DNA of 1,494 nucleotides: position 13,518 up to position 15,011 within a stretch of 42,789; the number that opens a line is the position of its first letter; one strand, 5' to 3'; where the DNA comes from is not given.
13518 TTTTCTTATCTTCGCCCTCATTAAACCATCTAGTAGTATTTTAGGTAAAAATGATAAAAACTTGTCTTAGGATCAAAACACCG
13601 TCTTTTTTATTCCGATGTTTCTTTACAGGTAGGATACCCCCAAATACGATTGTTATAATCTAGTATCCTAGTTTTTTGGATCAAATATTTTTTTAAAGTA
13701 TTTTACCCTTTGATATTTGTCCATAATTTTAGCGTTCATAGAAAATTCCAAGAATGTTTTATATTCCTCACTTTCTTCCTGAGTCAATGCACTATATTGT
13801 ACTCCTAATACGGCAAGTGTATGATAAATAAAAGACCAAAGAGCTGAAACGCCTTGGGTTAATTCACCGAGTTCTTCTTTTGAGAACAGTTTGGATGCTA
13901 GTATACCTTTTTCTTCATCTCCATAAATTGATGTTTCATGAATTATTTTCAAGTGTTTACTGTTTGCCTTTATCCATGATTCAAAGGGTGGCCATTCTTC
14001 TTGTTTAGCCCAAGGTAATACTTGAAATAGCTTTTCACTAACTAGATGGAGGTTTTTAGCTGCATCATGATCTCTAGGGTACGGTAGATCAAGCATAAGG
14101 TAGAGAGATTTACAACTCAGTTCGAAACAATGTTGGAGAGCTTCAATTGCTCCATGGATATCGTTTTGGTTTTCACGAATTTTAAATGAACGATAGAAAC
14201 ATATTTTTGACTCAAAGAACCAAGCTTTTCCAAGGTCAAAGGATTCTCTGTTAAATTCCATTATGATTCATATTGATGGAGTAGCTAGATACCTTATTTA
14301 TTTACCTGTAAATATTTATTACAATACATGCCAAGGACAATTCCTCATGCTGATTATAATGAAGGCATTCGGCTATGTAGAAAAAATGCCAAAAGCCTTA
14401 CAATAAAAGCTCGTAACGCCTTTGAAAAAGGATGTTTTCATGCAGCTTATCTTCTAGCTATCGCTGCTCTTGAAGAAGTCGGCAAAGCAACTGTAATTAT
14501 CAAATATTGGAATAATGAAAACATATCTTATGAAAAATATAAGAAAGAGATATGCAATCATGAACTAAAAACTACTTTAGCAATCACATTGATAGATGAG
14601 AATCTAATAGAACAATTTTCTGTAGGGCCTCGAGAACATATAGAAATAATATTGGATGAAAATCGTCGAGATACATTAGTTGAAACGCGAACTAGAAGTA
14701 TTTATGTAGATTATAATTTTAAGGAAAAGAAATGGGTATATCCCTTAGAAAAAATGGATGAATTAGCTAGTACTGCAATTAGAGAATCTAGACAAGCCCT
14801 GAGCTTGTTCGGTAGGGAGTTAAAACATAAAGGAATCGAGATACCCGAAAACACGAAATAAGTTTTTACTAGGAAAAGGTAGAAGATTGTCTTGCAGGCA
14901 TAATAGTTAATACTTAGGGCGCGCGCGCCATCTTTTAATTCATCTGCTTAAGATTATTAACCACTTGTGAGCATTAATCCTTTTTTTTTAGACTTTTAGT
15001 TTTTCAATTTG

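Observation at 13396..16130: AT-rich three-gene island: divergent HEPN-like / AbiV-like pair plus an orphan membrane protein, a candidate uncharacterised archaeal defence module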

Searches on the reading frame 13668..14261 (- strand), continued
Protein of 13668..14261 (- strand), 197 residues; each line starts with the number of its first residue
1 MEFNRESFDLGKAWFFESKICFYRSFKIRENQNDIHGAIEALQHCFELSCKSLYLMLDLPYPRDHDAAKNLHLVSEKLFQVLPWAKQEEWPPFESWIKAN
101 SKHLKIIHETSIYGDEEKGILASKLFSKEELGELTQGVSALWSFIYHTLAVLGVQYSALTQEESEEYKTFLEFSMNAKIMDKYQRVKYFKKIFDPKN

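Call 81: search_protein_families(library=phrogs, proteins=[window:13668-14261:-], max_evalue=0.01)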
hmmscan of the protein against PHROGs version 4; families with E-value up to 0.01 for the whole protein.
window:13668-14261:- (197 aa): 0 families

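Call 84: search_solved_structures(query=P0024, max_evalue=10, show_alignments=4)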
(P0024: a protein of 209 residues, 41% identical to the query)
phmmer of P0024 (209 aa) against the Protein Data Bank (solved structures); distinct sequences matched with E-value up to 10: 0.

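Call 88: search_protein_families(library=padloc, alignment_id=A1, max_evalue=0.01)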
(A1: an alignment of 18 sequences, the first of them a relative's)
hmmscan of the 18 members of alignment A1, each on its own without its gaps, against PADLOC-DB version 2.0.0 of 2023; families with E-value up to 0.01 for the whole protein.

A. member 1, P0001 (197 aa): 0 families

B. families by the number of members that match (of 18 scanned): 0 families

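Call 92: search_protein_families(library=padloc, proteins=[L007:469-1518:+, L007:1530-2525:+, L007:2652-3149:-, L004:593-1492:+, L004:1492-2112:+, L004:2221-2604:+, L004:3767-5350:-, L004:6254-6703:-, L098:1240-3117:+, L001:8855-9430:+], max_evalue=0.001)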
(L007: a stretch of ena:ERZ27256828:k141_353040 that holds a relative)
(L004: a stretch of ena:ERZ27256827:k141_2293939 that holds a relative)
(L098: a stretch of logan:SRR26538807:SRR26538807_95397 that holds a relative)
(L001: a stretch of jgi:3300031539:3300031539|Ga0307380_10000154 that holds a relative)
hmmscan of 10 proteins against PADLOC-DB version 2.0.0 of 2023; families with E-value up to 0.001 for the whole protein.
L007:469-1518:+ (349 aa): 5 families
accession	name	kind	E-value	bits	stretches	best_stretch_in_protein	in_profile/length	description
PDLC03877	NsnA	-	5.5e-34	116.1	1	7-342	49-377/385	-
PDLC04027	PD-T4-2_A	-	8.3e-19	65.9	1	12-248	41-283/363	-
PDLC03418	REase_II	-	4.2e-16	57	1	22-164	31-163/372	Type II restriction enzyme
PDLC04151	HEC-05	-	8.2e-05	19.5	0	12-56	29-72/600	-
PDLC04709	PDC-M55C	-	0.00039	17.2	0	12-58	18-63/554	-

L007:1530-2525:+ (331 aa): 1 family
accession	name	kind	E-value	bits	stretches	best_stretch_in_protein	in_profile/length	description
PDLC04999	PDC-S33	-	1.9e-13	48.6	1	18-160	43-176/349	-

L007:2652-3149:- (165 aa): 0 families

L004:593-1492:+ (299 aa): 1 family
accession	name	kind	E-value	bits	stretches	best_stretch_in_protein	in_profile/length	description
PDLC03859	LmuB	-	0.00033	18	1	61-292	345-498/611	-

L004:1492-2112:+ (206 aa): 0 families

L004:2221-2604:+ (127 aa): 0 families

L004:3767-5350:- (527 aa): 0 families

L004:6254-6703:- (149 aa): 10 families
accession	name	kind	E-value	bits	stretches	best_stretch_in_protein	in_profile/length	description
PDLC03662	mREase_IV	-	2.4e-07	27.7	1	24-80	478-537/560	Type IV methyl-directed restriction enzyme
PDLC02859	DpdF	-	6.7e-07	26.1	1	26-79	2-54/545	DpdF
PDLC00643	ZorE2|ZorE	-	2.1e-05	22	1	17-84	202-268/282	HNH endonuclease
PDLC03656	mREase_IV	-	3.1e-05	21.9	1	31-77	207-255/277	Type IV methyl-directed restriction enzyme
PDLC03431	REase_II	-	5.2e-05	20.9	1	21-79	138-208/246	Type II restriction enzyme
PDLC00642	ZorE2|ZorE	-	7.5e-05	20.3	1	25-82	207-263/283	HNH endonuclease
PDLC00644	ZorE2|ZorE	-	9.3e-05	20.2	1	25-92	185-253/267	HNH endonuclease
PDLC00337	PtuB1|PtuB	-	0.00013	19.9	1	12-85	36-112/216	Unknown function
PDLC03478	REase_II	-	0.00031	18.5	1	15-79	93-160/219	Type II restriction enzyme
PDLC00645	ZorE2|ZorE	-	0.00061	16.9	1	17-90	196-267/375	HNH endonuclease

L098:1240-3117:+ (625 aa): 2 families
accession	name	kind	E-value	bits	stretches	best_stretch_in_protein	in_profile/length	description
PDLC02959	RT-Protease_XI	-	8.2e-08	29.6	1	96-275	338-495/510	single gene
PDLC02960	RT-Protease_XI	-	1.4e-07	28.9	1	94-276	334-492/506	single gene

L001:8855-9430:+ (191 aa): 0 families

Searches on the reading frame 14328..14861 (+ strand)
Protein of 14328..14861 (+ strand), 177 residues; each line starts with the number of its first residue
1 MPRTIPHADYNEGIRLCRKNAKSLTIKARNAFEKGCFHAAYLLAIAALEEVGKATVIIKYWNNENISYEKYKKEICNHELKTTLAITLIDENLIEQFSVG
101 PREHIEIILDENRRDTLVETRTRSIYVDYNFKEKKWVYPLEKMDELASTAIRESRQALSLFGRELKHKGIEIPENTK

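Call 6: search_protein_families(library=pfam, proteins=[window:14328-14861:+], max_evalue=1)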
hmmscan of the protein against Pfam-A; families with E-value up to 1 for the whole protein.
window:14328-14861:+ (177 aa): 1 family
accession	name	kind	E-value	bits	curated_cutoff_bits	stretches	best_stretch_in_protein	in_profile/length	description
PF18728.6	HEPN_AbiV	-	3e-17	63.6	27.1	1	10-151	2-146/155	AbiV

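Call 7: search_protein_families(library=ncbifam, proteins=[window:14328-14861:+], max_evalue=1)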
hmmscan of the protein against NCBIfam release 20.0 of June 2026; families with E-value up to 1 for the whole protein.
window:14328-14861:+ (177 aa): 1 family
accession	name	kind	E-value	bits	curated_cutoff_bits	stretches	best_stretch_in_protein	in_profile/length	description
TIGR04498.1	AbiV_defense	subfamily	2.2e-19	70.2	27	1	12-145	1-132/143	AbiV family abortive infection protein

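Call 8: search_protein_families(library=padloc, proteins=[window:14328-14861:+], max_evalue=1)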
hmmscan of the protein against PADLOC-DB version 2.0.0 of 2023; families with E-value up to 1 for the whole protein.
window:14328-14861:+ (177 aa): 1 family
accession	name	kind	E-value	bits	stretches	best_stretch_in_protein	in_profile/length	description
PDLC02353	AbiV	-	5.7e-13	47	1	24-148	37-157/196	AbiV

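Call 16: find_homologous_proteins(query=window:14328-14861:+, max_evalue=0.001)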
Query window:14328-14861:+ (177 aa): 2 proteins with E <= 0.001 among 90 candidates.
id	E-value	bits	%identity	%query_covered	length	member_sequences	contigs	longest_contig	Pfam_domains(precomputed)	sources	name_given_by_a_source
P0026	1.7e-112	391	100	100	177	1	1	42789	PF18728.7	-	-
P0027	8.9e-65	235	64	97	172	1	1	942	PF18728.7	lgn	-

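Call 20: find_encoding_contigs(protein=P0027, flank=3000, max_places=3)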
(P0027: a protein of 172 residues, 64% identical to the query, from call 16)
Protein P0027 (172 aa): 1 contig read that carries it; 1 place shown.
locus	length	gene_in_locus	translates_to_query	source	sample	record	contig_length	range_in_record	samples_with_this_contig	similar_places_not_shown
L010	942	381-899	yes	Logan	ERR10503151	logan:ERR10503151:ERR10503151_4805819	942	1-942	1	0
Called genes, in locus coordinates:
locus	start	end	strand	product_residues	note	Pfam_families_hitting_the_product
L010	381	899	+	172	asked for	PF18728:HEPN_AbiV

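Call 59: search_solved_structures(query=window:14328-14861:+, max_evalue=1, show_alignments=2)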
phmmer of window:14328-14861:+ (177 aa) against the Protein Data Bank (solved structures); distinct sequences matched with E-value up to 1: 0.

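Call 63: search_solved_structures(query=window:14328-14861:+, max_evalue=10, show_alignments=5)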
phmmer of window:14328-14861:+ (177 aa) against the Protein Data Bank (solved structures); distinct sequences matched with E-value up to 10: 0.

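Call 65: search_dna_similar(query=window:14328-14861:+, collection=plasmids, mode=protein, max_evalue=0.01, max_rows=25)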
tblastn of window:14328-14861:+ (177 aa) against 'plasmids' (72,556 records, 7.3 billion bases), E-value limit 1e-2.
No match.

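Call 67: search_solved_structures(query=A5, max_evalue=10, show_alignments=5)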
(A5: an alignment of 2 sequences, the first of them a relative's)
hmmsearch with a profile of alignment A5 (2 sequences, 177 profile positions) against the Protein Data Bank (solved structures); distinct sequences matched with E-value up to 10: 2.
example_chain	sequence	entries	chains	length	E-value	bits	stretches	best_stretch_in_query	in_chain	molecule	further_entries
9bj7_A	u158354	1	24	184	0.049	16.3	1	16-129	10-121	AbiV family abortive infection protein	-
9bj5_A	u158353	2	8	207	0.063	15.9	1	15-129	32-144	AbiV family abortive infection protein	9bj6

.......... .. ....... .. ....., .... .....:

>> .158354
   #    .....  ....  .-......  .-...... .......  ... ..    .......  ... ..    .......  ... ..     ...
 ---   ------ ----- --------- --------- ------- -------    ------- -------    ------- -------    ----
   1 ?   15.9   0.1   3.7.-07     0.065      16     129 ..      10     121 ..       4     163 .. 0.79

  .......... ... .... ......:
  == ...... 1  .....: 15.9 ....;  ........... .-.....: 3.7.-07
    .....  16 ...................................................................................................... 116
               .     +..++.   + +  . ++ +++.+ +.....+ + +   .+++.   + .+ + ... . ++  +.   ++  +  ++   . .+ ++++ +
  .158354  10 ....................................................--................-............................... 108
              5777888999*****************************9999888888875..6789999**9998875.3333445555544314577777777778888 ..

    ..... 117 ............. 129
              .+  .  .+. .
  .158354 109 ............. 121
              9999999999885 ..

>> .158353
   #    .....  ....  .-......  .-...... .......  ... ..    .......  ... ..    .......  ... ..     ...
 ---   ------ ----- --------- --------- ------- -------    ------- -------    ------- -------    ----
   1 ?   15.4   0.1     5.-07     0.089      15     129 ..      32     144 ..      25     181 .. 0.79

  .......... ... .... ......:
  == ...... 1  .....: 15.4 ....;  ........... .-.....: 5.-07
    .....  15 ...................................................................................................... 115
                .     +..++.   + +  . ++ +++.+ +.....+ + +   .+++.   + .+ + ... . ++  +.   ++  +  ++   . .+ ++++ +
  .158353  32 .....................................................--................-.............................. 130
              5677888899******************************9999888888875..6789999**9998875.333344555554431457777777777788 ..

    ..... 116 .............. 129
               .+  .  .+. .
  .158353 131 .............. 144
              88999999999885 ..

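Call 81: search_protein_families(library=phrogs, proteins=[window:14328-14861:+], max_evalue=0.01)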
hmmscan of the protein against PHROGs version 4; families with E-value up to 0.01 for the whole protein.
window:14328-14861:+ (177 aa): 0 families
